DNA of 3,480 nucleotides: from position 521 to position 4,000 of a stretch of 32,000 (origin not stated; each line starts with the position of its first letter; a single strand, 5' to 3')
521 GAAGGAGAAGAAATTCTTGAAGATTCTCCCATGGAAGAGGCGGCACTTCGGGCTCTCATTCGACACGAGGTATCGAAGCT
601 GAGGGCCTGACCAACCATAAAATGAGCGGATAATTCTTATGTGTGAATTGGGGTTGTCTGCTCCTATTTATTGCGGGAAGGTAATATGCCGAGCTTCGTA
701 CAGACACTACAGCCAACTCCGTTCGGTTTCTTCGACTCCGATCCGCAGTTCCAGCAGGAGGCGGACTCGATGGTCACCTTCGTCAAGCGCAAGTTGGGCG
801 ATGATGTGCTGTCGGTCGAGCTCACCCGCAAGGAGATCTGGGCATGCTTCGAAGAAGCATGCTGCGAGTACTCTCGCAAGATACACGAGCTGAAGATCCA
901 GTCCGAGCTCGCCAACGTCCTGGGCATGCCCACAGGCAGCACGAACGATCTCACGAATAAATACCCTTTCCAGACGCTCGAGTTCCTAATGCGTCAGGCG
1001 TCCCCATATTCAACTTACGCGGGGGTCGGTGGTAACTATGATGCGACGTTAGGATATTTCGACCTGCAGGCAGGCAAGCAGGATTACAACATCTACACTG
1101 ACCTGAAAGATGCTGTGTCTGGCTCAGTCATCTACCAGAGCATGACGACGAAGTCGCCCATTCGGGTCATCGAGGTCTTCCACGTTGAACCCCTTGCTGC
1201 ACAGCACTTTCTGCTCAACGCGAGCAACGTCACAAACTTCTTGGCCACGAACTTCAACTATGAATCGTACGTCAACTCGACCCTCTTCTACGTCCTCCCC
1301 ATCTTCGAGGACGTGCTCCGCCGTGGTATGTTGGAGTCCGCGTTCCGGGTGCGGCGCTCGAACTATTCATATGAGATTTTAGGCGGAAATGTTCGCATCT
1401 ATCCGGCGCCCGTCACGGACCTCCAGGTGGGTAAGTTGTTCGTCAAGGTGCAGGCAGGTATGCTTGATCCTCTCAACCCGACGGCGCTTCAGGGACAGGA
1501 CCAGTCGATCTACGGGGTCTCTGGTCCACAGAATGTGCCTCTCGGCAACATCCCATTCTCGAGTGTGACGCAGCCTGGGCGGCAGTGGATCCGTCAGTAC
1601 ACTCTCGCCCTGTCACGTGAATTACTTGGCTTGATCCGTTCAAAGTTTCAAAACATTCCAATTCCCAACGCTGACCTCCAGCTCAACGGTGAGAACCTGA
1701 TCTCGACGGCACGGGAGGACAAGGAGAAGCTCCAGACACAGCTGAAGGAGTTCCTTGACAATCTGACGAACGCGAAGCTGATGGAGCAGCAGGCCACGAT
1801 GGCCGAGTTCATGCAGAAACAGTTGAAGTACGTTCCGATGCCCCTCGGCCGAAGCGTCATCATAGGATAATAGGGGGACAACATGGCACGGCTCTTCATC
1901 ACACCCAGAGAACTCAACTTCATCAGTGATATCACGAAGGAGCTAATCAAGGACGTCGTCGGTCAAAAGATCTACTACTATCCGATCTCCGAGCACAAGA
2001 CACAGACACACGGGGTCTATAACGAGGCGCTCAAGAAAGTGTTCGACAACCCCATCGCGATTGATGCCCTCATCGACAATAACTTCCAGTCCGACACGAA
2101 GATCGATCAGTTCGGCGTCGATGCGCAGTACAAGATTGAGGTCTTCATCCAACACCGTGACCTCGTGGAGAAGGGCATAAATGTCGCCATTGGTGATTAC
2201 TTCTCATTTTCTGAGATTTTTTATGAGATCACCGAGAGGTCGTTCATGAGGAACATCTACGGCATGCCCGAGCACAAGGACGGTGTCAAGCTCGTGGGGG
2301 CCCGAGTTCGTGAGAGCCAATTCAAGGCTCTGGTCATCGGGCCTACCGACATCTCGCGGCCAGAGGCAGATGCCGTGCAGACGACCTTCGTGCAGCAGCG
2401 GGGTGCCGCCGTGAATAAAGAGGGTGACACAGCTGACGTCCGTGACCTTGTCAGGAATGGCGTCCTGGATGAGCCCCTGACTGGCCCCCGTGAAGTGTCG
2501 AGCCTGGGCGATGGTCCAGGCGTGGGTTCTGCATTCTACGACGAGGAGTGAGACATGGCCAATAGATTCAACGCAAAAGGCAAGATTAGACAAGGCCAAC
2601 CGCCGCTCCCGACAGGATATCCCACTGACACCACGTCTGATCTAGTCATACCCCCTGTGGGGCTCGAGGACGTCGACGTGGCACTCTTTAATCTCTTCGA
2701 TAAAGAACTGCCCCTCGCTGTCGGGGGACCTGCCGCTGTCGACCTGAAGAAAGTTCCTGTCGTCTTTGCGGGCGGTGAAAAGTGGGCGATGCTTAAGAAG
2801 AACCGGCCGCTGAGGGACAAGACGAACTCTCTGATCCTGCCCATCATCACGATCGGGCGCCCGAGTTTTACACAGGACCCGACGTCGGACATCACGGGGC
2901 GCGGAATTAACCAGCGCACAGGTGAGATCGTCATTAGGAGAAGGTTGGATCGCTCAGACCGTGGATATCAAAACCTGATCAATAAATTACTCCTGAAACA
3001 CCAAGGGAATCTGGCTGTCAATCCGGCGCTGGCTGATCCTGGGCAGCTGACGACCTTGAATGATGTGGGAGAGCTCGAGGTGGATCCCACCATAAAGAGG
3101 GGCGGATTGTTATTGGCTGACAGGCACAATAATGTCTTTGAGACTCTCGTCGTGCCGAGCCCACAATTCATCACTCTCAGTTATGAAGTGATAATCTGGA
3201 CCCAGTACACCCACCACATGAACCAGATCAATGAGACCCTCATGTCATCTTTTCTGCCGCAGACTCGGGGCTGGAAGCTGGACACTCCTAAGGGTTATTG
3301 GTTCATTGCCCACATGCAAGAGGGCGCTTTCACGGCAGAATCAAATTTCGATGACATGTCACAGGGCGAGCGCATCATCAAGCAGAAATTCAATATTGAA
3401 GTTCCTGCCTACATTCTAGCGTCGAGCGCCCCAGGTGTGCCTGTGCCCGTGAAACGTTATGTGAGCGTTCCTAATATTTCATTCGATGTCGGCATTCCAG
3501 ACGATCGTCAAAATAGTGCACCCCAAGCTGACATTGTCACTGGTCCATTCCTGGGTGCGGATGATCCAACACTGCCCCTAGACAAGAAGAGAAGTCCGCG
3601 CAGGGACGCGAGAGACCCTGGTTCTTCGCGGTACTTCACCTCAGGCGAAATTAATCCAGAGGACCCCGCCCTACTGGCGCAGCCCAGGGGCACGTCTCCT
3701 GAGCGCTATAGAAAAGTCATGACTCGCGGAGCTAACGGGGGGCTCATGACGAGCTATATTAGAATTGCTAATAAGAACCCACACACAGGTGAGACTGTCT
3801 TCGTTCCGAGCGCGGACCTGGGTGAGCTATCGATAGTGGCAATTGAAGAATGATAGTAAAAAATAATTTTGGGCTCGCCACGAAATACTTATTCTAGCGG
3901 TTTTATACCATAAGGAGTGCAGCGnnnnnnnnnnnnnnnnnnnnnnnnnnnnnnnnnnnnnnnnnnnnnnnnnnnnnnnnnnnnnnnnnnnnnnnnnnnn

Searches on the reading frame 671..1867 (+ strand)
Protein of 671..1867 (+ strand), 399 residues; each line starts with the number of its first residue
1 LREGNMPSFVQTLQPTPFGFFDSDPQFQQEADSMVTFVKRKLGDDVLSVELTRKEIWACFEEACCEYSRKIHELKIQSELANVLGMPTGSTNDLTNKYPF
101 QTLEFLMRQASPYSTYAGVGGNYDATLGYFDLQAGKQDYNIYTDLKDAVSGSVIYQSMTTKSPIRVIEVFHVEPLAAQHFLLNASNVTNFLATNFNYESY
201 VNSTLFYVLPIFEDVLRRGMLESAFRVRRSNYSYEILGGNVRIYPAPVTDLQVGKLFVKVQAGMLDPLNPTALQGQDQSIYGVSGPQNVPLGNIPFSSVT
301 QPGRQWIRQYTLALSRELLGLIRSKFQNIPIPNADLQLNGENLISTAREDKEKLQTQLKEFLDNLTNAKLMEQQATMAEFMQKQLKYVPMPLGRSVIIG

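Call 6: search_protein_families(library=pfam, proteins=[window:671-1867:+], max_evalue=0.01)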
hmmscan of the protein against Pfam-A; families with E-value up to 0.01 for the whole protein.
window:671-1867:+ (399 aa): 0 families

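Call 30: search_protein_families(library=phrogs, proteins=[window:671-1867:+], max_evalue=0.001)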
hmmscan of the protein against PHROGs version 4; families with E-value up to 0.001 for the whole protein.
window:671-1867:+ (399 aa): 1 family
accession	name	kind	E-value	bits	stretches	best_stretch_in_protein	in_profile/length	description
phrog_211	-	connector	1.3e-09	37.9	1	28-365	724-966/976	head-tail adaptor Ad2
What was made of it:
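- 671..1870 (+): gp13-like neck protein (head-tail adaptor). PHROG 211 'head-tail adaptor Ad2', E 1.3e-9 (call 30).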

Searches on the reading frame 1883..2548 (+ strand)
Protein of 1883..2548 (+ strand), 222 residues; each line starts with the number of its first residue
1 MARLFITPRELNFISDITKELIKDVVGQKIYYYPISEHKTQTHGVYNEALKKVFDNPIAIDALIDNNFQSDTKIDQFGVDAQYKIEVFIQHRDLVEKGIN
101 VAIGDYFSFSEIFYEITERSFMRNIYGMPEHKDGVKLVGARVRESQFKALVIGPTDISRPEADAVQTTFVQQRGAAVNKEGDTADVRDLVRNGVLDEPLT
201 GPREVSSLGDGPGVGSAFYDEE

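Call 6: search_protein_families(library=pfam, proteins=[window:1883-2548:+], max_evalue=0.01)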
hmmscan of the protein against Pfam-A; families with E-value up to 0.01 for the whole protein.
window:1883-2548:+ (222 aa): 0 families

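Call 30: search_protein_families(library=phrogs, proteins=[window:1883-2548:+], max_evalue=0.001)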
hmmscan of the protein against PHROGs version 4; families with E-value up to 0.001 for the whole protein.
window:1883-2548:+ (222 aa): 0 families

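Call 98: search_protein_families(library=ncbifam, proteins=[window:1883-2548:+], max_evalue=1)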
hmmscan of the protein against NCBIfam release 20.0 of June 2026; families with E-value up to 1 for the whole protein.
window:1883-2548:+ (222 aa): 1 family
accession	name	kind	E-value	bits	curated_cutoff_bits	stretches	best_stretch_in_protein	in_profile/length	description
NF040728.1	MerB_rel_SaoL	equivalog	0.041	13.8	140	1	30-96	71-136/159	MerB-like organometallic lyase SaoL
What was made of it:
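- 1883..2551 (+): 222-aa protein in the position of T4 gp14 (inferred from gene order only). No family match (calls 6, 30, 98).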

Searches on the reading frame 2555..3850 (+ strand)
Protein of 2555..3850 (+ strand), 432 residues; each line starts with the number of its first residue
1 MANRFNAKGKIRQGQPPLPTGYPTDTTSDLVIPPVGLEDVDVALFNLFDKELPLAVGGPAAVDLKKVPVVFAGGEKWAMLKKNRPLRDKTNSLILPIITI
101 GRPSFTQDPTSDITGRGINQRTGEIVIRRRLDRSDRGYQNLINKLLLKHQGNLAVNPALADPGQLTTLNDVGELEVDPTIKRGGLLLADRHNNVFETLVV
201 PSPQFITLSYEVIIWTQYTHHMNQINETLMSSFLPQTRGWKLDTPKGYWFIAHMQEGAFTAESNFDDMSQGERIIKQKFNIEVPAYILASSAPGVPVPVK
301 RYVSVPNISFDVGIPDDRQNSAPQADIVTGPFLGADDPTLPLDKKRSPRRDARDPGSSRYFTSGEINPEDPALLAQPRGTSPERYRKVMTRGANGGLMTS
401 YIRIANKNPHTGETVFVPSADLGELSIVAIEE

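Call 6: search_protein_families(library=pfam, proteins=[window:2555-3850:+], max_evalue=0.01)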
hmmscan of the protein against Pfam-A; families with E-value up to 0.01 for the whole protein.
window:2555-3850:+ (432 aa): 1 family
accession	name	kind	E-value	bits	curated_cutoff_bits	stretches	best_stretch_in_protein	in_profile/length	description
PF16724.11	T4-gp15_tss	-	5.4e-05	22.9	25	0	197-238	99-138/245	T4-like virus Myoviridae tail sheath stabiliser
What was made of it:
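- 2555..3853 (+): gp15-like tail sheath stabiliser / tail terminator; single copy. Pfam T4-gp15_tss, E 5.4e-5, below the curated cut-off (call 6).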

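Call 30: search_protein_families(library=phrogs, proteins=[window:2555-3850:+], max_evalue=0.001)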
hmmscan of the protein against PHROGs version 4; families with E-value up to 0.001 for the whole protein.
window:2555-3850:+ (432 aa): 0 families
